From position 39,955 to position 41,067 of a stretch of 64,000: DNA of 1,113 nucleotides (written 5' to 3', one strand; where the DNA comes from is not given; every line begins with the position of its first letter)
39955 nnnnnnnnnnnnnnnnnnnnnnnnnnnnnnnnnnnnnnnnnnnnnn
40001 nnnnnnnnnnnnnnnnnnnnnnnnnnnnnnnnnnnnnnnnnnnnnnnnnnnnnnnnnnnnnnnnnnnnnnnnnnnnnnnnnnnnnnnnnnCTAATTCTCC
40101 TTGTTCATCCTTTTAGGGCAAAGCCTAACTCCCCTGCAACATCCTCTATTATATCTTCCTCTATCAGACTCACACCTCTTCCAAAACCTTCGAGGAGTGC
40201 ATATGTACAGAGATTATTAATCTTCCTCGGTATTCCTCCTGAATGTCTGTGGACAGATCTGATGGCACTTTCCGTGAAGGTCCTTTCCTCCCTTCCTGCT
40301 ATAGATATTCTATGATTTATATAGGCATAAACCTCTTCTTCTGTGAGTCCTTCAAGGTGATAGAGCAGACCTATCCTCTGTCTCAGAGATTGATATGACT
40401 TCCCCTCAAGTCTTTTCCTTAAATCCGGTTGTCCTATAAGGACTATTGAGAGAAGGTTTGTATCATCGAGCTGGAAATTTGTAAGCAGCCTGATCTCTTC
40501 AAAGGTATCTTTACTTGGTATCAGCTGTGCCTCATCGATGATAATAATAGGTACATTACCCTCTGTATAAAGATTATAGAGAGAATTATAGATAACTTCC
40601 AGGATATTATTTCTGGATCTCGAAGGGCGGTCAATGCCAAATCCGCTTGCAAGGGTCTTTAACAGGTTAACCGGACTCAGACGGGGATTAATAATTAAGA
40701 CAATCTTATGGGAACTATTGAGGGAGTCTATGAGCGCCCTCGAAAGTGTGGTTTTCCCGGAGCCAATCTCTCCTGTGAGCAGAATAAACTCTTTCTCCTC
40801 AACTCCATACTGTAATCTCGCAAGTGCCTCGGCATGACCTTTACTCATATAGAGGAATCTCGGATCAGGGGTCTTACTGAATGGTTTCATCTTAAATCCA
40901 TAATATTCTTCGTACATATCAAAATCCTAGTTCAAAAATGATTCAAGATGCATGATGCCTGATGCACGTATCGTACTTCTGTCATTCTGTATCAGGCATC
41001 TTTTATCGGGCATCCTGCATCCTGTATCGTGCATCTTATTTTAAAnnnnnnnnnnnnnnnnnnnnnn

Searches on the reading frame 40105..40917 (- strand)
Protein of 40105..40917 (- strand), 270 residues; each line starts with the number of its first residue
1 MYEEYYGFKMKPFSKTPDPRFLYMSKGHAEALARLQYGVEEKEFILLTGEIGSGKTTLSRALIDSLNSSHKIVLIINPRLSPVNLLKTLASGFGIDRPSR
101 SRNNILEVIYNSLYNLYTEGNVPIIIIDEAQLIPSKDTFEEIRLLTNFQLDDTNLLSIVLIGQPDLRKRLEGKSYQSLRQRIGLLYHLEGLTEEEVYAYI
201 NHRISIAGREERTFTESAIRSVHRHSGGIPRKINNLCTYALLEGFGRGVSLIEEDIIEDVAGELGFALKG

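Call 3: search_protein_families(library=pfam, proteins=[window:40105-40917:-], max_evalue=0.01)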
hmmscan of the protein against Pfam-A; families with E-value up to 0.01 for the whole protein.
window:40105-40917:- (270 aa): 28 families (the best 25 are shown)
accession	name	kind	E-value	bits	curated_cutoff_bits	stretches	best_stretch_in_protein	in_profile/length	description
PF13401.12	AAA_22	-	6.9e-25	88.3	27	1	41-170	4-130/130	AAA domain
PF01637.24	ATPase_2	-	3.1e-06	27.6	33.2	1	39-134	15-123/225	ATPase domain predominantly from Archaea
PF13191.12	AAA_16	-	6.6e-06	27.2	32.6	1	30-81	10-63/167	AAA ATPase domain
PF02367.23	TsaE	-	1.3e-05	25.6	26.6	1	33-70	12-49/128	Threonylcarbamoyl adenosine biosynthesis protein TsaE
PF25201.1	nSTAND6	-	2.9e-05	24.6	27.7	1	27-141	3-121/148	Novel STAND NTPase 6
PF13173.12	AAA_14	-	0.00011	22.6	27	1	43-145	3-84/129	AAA domain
PF04851.21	ResIII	-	0.0002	21.8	22.5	1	30-81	10-64/164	Type III restriction enzyme, res subunit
PF20720.3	nSTAND3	-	0.00021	21.5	27.2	1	36-68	11-43/155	Novel STAND NTPase 3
PF24883.2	NPHP3_N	-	0.00026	21.7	24.8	1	41-73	21-53/164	Nephrocystin 3, N-terminal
PF20703.3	nSTAND1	-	0.00039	20.6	27.1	1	27-230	18-227/379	Novel STAND NTPase 1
PF09848.15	SLFN-g3_helicase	-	0.00051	19.9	24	1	43-142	2-100/354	Schlafen group 3, DNA/RNA helicase domain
PF05970.20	PIF1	-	0.00054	20.1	25.9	1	40-141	20-121/223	PIF1-like helicase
PF00004.35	AAA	-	0.00066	20.6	21.2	1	45-137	1-73/131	ATPase family associated with various cellular activities (AAA)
PF00005.33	ABC_tran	-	0.00077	20.5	25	1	34-70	3-39/137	ABC transporter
PF06414.18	Zeta_toxin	-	0.0014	18.6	22.3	1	40-76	14-50/199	Zeta toxin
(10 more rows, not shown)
